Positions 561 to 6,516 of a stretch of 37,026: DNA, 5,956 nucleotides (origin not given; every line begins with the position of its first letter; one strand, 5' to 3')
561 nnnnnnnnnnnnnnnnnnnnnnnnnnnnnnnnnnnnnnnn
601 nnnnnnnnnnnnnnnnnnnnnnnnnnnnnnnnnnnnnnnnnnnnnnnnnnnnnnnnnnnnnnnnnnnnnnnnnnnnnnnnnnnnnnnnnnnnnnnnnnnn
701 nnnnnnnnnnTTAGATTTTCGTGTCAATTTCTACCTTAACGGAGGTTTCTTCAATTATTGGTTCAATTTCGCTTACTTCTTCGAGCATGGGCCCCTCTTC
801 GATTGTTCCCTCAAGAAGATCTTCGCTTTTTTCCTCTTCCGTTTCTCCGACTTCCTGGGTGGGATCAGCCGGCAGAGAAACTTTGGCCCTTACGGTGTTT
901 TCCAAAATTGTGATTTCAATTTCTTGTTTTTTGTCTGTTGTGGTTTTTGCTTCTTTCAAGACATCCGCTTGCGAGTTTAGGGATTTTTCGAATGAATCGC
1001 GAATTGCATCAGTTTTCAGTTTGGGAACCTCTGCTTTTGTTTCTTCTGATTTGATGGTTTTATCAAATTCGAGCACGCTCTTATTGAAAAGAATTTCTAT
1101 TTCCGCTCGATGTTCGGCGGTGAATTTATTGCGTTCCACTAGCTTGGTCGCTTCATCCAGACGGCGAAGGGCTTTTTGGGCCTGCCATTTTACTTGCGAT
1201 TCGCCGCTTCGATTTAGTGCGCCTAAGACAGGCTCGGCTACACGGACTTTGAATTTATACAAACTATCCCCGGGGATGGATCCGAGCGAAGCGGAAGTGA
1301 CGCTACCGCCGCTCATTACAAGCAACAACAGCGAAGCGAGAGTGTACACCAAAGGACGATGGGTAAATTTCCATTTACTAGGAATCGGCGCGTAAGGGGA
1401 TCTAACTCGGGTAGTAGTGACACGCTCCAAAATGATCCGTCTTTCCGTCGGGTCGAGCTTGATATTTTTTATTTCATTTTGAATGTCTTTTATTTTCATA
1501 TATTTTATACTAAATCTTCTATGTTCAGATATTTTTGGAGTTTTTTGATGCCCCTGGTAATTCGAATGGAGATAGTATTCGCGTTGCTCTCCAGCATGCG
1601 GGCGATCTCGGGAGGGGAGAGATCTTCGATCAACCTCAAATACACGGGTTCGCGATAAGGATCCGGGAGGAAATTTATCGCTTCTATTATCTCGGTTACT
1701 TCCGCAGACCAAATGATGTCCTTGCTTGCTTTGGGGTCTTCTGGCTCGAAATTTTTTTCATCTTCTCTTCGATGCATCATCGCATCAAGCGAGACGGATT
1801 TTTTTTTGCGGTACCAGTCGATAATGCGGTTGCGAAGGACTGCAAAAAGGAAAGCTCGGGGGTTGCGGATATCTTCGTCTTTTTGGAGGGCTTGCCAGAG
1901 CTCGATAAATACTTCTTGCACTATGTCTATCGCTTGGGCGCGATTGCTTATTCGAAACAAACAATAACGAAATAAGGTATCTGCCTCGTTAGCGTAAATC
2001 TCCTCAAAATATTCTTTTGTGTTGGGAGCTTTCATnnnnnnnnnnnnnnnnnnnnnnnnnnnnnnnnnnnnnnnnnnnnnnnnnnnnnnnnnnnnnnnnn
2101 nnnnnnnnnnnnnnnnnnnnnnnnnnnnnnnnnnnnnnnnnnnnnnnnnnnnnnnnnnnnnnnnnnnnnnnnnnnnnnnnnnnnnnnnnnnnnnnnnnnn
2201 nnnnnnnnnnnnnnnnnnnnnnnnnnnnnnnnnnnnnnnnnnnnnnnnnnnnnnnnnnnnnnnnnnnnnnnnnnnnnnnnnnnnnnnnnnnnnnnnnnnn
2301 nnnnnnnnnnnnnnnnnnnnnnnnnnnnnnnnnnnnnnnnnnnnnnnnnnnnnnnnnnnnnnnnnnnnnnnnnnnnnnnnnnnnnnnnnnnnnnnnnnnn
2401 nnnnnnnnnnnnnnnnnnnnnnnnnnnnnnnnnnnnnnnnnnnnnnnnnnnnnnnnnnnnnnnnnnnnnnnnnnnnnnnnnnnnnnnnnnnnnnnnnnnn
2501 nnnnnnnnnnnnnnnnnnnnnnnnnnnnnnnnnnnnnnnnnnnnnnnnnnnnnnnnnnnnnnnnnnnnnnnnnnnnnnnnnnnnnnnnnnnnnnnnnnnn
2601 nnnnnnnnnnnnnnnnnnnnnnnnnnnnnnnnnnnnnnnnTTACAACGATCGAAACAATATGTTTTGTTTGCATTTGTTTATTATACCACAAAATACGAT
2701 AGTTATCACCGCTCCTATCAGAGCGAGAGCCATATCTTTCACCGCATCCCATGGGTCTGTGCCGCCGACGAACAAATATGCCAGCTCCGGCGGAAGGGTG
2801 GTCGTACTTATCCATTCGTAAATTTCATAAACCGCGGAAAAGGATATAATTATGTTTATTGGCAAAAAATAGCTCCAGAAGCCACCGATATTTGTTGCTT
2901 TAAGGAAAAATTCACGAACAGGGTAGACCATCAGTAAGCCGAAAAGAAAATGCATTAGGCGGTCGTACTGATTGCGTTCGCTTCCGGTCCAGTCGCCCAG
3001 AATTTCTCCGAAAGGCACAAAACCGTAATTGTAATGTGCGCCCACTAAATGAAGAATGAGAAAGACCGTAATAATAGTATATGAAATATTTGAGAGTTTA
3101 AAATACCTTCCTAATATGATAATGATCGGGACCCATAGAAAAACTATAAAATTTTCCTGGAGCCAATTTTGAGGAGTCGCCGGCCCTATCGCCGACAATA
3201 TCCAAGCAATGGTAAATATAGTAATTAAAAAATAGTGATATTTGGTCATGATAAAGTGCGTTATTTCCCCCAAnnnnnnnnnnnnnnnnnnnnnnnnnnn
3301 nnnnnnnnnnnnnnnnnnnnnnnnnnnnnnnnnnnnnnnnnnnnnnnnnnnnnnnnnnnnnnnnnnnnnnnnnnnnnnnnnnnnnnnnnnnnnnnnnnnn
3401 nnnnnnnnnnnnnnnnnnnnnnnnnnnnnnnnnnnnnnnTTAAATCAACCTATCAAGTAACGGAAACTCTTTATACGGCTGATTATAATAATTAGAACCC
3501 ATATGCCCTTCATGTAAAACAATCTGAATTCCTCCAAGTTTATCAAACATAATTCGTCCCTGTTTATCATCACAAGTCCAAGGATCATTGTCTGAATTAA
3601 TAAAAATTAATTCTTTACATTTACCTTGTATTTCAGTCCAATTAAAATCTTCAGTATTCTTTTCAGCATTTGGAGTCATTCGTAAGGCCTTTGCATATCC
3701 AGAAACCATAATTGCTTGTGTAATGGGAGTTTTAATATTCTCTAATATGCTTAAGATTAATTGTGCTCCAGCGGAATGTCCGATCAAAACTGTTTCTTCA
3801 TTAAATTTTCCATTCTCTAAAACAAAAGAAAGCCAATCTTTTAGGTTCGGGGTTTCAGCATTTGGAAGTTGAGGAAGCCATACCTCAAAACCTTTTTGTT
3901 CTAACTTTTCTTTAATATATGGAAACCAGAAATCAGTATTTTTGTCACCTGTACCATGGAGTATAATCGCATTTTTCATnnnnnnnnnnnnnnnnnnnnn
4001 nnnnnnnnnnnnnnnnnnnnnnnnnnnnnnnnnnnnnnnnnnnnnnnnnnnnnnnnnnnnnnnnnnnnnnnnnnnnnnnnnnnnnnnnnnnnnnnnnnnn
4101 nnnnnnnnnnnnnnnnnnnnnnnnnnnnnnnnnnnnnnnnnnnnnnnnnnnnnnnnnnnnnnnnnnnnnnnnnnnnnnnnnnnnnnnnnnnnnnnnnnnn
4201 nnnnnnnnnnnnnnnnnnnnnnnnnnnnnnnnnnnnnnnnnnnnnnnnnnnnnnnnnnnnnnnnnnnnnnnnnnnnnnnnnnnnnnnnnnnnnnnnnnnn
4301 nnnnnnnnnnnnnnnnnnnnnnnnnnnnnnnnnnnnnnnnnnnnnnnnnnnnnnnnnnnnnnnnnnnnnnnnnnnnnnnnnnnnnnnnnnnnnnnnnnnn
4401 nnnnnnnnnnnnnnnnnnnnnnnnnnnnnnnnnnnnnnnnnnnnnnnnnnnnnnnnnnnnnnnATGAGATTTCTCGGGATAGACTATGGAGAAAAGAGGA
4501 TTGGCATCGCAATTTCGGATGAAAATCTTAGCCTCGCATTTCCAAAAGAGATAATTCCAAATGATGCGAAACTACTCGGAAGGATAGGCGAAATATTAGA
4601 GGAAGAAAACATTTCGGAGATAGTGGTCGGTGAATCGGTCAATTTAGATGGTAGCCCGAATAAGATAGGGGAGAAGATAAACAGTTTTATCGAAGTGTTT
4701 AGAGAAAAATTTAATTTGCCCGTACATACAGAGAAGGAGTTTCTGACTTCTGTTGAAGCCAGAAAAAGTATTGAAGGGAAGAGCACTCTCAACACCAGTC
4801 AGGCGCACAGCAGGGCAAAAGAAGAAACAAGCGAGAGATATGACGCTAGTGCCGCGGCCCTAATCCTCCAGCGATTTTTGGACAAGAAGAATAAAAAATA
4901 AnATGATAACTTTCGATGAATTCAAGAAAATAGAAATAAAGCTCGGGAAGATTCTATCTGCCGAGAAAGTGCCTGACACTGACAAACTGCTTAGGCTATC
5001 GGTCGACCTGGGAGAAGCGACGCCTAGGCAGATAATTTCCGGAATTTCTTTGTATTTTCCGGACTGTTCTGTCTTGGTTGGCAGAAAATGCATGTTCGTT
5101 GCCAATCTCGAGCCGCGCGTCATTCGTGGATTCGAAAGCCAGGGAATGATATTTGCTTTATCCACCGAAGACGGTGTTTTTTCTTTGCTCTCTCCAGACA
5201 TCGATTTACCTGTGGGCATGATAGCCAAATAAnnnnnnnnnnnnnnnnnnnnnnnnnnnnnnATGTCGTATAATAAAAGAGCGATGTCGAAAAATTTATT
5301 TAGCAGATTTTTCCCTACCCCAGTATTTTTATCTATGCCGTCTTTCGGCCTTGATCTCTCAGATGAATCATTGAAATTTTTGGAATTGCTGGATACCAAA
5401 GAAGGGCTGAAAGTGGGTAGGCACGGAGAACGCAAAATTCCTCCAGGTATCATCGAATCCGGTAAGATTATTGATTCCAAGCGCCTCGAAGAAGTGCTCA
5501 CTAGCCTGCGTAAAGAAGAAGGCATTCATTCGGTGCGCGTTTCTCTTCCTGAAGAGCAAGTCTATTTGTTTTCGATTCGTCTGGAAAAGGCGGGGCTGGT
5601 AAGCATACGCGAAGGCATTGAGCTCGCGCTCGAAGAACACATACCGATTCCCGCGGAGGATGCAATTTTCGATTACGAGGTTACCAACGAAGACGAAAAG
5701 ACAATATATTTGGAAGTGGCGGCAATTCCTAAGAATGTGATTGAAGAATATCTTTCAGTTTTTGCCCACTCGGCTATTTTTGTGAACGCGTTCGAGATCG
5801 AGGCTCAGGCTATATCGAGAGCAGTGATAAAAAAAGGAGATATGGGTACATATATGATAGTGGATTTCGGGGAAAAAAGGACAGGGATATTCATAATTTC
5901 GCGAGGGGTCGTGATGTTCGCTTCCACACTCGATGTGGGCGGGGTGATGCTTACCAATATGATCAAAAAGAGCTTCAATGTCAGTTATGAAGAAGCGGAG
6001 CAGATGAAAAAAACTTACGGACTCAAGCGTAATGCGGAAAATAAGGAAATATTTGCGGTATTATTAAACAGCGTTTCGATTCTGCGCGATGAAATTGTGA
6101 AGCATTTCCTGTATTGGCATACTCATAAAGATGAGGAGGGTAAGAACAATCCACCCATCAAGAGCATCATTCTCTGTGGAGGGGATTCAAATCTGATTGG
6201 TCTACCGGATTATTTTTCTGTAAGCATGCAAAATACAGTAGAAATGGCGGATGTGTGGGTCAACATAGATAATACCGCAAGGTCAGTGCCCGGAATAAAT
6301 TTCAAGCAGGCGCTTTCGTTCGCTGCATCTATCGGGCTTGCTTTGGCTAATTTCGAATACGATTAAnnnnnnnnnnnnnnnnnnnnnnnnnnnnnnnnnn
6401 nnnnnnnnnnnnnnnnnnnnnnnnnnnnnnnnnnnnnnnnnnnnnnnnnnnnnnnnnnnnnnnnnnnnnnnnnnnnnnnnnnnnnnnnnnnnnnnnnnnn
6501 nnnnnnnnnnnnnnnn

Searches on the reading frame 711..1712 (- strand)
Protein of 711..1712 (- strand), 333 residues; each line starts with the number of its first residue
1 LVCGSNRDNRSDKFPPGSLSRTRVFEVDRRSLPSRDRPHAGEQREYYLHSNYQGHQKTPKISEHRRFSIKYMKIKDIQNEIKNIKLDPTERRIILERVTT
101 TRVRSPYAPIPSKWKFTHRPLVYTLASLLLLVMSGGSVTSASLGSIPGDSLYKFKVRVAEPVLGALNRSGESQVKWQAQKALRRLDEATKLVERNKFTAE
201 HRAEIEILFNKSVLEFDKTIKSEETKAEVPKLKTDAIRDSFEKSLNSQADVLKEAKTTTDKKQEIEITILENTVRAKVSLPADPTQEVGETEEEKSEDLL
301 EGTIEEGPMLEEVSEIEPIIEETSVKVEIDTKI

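Call 74: search_protein_families(library=pfam, proteins=[window:711-1712:-], max_evalue=0.001)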
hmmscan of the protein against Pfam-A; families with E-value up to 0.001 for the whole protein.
window:711-1712:- (333 aa): 1 family
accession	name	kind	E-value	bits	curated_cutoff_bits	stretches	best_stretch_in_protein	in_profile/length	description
PF18915.5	DUF5667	-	0.00011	23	27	0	144-198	1-54/99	Domain of unknown function (DUF5667)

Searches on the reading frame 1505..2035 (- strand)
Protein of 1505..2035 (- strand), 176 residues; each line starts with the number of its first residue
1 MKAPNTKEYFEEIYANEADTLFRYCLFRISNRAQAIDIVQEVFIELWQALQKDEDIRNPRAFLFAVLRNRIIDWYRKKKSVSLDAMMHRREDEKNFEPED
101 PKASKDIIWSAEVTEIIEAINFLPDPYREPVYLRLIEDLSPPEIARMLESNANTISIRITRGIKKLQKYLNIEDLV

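Call 74: search_protein_families(library=pfam, proteins=[window:1505-2035:-], max_evalue=0.001)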
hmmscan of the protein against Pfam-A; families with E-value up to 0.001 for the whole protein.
window:1505-2035:- (176 aa): 3 families
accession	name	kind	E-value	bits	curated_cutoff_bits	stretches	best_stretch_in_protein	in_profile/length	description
PF04542.20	Sigma70_r2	-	1.5e-13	50.7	24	1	16-79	4-69/71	Sigma-70 region 2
PF08281.18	Sigma70_r4_2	-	9.1e-10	38.5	25.7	1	115-166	3-54/54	Sigma-70, region 4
PF04545.22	Sigma70_r4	-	0.00034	20.5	24.1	1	121-168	3-50/50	Sigma-70, region 4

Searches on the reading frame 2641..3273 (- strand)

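Call 74: search_protein_families(library=pfam, proteins=[window:2641-3273:-], max_evalue=0.001)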
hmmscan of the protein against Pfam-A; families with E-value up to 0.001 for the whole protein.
window:2641-3273:- (210 aa): 1 family
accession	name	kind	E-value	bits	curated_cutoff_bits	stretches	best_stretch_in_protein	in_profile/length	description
PF09997.14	DUF2238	-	2.4e-42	144.6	26.4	1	46-184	2-140/140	Predicted membrane protein (DUF2238)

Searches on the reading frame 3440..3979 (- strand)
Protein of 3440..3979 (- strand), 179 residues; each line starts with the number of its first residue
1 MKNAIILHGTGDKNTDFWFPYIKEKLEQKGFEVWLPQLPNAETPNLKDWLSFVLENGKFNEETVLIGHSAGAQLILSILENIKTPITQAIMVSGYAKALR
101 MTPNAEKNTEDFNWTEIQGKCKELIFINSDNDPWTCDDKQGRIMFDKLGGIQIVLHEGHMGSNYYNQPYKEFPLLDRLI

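Call 74: search_protein_families(library=pfam, proteins=[window:3440-3979:-], max_evalue=0.001)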
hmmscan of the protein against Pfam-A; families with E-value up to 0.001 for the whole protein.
window:3440-3979:- (179 aa): 5 families
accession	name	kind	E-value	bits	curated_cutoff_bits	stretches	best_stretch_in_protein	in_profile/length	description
PF06821.19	Ser_hydrolase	-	8.9e-14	52.2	22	1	5-163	2-157/172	Serine hydrolase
PF00561.26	Abhydrolase_1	-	3.8e-05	23.9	25.8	1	5-100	4-103/245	alpha/beta hydrolase fold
PF02230.22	Abhydrolase_2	-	9.9e-05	22.7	23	0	43-125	87-170/217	Phospholipase/Carboxylesterase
PF10230.15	LIDHydrolase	-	0.00013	22.2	27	0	54-110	76-134/262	Lipid-droplet associated hydrolase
PF12697.13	Abhydrolase_6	-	0.00033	21.8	26.3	1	5-94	2-93/217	Alpha/beta hydrolase family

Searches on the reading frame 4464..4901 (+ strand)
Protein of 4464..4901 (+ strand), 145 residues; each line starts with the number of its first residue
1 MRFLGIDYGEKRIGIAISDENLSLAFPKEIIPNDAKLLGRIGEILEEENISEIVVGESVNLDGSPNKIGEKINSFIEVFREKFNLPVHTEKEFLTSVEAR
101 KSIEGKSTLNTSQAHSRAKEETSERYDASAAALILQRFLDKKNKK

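Call 74: search_protein_families(library=pfam, proteins=[window:4464-4901:+], max_evalue=0.001)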
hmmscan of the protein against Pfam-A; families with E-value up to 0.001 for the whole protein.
window:4464-4901:+ (145 aa): 1 family
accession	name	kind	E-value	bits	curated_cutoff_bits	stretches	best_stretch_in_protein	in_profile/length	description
PF03652.20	RuvX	-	9.6e-31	107.4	29.2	1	1-140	1-133/134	Holliday junction resolvase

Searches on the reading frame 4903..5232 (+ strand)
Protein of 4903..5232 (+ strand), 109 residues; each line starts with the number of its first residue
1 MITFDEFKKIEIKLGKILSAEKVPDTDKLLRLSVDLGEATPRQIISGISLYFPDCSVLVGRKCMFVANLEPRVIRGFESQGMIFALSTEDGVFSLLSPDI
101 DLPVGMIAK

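Call 74: search_protein_families(library=pfam, proteins=[window:4903-5232:+], max_evalue=0.001)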
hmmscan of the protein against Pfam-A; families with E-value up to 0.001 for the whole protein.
window:4903-5232:+ (109 aa): 1 family
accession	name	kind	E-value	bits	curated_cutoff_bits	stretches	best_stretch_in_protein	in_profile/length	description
PF01588.26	tRNA_bind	-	1.7e-25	89.4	27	1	12-105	1-94/96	Putative tRNA binding domain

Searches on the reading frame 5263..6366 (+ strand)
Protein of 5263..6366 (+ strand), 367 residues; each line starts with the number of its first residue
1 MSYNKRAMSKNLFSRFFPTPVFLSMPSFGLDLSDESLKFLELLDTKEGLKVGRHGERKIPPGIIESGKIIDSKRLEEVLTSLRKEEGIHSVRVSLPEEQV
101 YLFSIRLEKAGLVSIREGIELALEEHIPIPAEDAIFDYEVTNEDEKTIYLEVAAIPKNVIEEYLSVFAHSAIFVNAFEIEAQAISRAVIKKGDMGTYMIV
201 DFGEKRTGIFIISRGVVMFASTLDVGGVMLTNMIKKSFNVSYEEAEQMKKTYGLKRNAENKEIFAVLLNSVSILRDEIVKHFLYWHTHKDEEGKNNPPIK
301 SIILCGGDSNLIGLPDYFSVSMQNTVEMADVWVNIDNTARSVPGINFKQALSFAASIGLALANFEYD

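Call 74: search_protein_families(library=pfam, proteins=[window:5263-6366:+], max_evalue=0.001)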
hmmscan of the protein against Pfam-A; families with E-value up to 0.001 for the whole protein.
window:5263-6366:+ (367 aa): 4 families
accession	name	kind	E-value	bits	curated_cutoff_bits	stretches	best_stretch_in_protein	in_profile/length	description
PF11104.14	PilM_2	-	7.8e-29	101.1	27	1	29-364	1-340/340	Type IV pilus assembly protein PilM;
PF14450.12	FtsA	-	4.3e-10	40.5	31.8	1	199-263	2-66/127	Cell division protein FtsA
PF06723.19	MreB_Mbl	-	1.2e-05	24.7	27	0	196-263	146-219/327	MreB/Mbl protein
PF05134.19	T2SSL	-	0.0008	19.3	25.5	0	67-175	23-129/231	Type II secretion system (T2SS), protein L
